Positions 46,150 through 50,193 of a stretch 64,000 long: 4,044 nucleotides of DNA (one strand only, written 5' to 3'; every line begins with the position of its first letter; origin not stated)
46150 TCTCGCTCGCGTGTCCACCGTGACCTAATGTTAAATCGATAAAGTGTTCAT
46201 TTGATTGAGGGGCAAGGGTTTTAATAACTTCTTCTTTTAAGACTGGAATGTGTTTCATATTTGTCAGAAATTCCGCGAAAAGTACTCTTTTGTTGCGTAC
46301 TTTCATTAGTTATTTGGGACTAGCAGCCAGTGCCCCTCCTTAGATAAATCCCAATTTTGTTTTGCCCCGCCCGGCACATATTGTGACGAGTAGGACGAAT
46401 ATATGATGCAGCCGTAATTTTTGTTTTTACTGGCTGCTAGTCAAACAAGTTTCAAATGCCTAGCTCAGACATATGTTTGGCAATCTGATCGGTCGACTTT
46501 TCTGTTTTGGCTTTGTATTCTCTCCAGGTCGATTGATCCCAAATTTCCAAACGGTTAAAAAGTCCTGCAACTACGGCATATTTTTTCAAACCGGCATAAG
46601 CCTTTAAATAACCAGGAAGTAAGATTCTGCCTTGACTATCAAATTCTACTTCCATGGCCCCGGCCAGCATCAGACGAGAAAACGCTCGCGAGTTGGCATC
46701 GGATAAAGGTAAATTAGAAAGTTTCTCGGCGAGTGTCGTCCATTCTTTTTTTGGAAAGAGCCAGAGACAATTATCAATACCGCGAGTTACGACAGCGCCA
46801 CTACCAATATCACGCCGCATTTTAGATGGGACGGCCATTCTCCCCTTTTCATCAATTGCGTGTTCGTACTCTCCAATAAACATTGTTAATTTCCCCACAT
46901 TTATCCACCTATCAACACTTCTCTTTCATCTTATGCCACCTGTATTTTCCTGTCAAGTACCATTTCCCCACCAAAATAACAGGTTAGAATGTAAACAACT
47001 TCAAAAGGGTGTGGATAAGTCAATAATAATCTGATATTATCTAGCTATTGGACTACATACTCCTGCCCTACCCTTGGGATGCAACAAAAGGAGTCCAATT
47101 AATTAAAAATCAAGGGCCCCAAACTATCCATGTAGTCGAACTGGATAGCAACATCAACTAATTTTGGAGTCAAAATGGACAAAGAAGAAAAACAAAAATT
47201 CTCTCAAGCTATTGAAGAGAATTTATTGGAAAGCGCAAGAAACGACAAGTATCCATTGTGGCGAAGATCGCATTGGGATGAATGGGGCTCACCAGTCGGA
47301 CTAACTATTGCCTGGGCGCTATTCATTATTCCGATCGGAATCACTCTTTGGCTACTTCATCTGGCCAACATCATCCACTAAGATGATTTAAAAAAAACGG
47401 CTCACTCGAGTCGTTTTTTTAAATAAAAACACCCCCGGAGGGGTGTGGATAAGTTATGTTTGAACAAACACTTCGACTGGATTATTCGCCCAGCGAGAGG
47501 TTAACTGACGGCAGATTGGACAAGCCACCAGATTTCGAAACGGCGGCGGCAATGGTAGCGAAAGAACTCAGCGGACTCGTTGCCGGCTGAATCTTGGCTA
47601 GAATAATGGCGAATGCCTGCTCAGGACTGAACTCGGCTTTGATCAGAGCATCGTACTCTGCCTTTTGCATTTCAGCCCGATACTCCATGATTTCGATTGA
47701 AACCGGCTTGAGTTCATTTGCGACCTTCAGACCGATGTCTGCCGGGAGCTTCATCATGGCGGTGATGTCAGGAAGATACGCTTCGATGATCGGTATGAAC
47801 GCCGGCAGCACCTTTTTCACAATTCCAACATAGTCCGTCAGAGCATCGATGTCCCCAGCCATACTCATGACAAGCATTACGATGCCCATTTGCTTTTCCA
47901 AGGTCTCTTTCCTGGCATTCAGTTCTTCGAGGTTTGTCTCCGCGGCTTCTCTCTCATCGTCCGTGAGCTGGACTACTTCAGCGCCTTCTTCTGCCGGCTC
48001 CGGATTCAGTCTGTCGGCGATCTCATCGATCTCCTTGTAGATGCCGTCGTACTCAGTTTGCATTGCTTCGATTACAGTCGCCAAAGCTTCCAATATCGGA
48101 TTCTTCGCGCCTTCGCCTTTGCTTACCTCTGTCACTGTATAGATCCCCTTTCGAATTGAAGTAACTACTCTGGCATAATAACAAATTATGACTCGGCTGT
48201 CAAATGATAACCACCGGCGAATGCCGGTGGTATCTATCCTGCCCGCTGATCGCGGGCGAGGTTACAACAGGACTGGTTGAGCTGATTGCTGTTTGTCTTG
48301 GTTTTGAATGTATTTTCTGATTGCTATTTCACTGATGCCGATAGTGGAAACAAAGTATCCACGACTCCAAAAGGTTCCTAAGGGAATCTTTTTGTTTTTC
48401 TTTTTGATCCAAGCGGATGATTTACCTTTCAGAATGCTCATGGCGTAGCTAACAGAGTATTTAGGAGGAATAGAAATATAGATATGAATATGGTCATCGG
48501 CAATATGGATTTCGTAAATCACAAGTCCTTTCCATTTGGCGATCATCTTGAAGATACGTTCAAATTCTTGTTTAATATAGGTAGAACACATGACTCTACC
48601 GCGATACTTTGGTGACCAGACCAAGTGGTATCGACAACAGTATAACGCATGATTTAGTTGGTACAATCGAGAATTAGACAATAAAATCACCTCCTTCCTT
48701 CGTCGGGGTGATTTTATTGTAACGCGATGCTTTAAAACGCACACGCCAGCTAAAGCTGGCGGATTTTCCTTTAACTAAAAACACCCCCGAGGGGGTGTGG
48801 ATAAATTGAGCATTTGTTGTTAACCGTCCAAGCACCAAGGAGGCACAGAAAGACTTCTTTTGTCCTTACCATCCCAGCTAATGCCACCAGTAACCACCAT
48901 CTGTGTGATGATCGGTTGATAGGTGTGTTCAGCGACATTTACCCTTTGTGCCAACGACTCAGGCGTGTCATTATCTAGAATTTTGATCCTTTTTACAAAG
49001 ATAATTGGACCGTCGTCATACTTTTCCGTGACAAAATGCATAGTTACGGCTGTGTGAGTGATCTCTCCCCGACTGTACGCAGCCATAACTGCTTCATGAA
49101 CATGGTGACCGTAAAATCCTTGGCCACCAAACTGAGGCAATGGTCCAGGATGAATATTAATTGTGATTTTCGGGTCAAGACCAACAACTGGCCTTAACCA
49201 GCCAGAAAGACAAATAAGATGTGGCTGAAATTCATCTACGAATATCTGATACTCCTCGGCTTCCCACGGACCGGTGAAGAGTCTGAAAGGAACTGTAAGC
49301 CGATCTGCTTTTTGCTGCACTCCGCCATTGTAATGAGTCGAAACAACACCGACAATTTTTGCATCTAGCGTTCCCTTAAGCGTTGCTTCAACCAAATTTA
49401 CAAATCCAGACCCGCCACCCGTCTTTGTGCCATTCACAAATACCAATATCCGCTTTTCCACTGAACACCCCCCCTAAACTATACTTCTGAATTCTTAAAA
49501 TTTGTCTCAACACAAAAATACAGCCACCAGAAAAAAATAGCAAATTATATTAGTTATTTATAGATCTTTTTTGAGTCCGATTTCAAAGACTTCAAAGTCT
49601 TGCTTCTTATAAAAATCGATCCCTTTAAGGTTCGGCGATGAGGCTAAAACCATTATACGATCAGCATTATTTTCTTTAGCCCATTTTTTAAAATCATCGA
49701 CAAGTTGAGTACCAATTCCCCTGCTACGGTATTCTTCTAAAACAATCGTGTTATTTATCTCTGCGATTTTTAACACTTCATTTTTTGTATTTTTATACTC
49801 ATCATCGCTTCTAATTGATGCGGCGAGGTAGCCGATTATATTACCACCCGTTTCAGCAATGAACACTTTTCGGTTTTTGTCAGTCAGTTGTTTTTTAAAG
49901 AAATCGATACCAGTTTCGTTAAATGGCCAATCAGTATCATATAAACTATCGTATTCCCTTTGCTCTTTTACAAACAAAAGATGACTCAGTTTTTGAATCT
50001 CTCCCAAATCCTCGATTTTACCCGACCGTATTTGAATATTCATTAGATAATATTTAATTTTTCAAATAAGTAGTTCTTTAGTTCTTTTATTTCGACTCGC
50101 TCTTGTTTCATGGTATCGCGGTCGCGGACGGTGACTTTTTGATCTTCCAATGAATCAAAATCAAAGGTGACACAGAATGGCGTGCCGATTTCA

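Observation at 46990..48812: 30-bp GC-hairpin + perfect DnaA-box element present three times, in the mraZ promoter and flanking an IS200-like unit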

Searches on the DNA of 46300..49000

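Call 67: search_rna_families(source=window, start=46300, end=49000, threshold=evalue, max_evalue=1)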
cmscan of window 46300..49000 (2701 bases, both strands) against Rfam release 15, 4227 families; matches with E-value up to 1: 3.
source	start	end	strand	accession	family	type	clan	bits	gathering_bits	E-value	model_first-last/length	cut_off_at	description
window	48285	48397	+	RF01859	Phe_leader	Cis-reg; leader;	-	24.4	55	0.44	1-125/125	no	Phenylalanine leader peptide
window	48205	48269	+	RF02351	psRNA14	Gene; sRNA;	-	23.4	60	0.71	1-84/84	no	Proteobacteria sRNA psRNA14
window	48650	48823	-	RF02842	RefA1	Gene; sRNA;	-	21.3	94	0.11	1-222/222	no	Enterococcus sRNA A1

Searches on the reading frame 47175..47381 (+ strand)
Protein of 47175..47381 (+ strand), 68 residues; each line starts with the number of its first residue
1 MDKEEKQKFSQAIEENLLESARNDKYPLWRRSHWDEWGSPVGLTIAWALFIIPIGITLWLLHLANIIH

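Call 8: search_protein_families(library=pfam, proteins=[window:47175-47381:+], max_evalue=0.01)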
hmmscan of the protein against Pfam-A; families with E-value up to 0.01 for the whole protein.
window:47175-47381:+ (68 aa): 0 families

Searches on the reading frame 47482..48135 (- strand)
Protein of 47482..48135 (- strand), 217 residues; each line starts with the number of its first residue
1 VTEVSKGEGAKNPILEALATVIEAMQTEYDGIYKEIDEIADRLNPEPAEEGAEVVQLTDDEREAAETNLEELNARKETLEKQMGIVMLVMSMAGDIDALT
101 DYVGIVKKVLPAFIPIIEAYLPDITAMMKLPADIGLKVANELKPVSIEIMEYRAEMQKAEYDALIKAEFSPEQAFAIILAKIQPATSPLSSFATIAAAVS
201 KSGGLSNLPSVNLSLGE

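Call 8: search_protein_families(library=pfam, proteins=[window:47482-48135:-], max_evalue=0.01)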
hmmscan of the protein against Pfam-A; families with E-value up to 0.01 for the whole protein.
window:47482-48135:- (217 aa): 2 families
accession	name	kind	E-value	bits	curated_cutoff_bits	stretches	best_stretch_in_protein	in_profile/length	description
PF02403.27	Seryl_tRNA_N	-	0.0034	18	28.2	1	32-110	7-83/108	Seryl-tRNA synthetase N-terminal domain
PF12795.12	MscS_porin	-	0.0093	16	34.4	0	15-82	108-171/238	Mechanosensitive ion channel porin domain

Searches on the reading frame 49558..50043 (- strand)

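Call 8: search_protein_families(library=pfam, proteins=[window:49558-50043:-], max_evalue=0.01)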
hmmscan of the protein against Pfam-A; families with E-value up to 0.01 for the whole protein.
window:49558-50043:- (161 aa): 8 families
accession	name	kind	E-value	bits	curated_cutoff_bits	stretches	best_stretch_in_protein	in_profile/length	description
PF00583.31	Acetyltransf_1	-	3.1e-17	63.3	20.7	1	37-150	10-116/116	Acetyltransferase (GNAT) family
PF13508.13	Acetyltransf_7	-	9.1e-14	52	27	1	57-152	2-84/84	Acetyltransferase (GNAT) domain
PF13673.13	Acetyltransf_10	-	8.2e-10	39.2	23.6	1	49-153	22-110/128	Acetyltransferase (GNAT) domain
PF13527.13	Acetyltransf_9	-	1.3e-05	25.7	25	1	5-152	2-126/127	Acetyltransferase (GNAT) domain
PF13420.13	Acetyltransf_4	-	2.9e-05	24.6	24.3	1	5-153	1-137/155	Acetyltransferase (GNAT) domain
PF14542.12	Acetyltransf_CG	-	0.00056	20.4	30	1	82-127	16-58/80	GCN5-related N-acetyl-transferase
PF08445.16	FR47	-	0.0016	18.8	22.1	1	93-152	21-79/86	FR47-like protein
PF13302.13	Acetyltransf_3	-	0.0053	17.9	25.4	1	48-150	40-137/138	Acetyltransferase (GNAT) domain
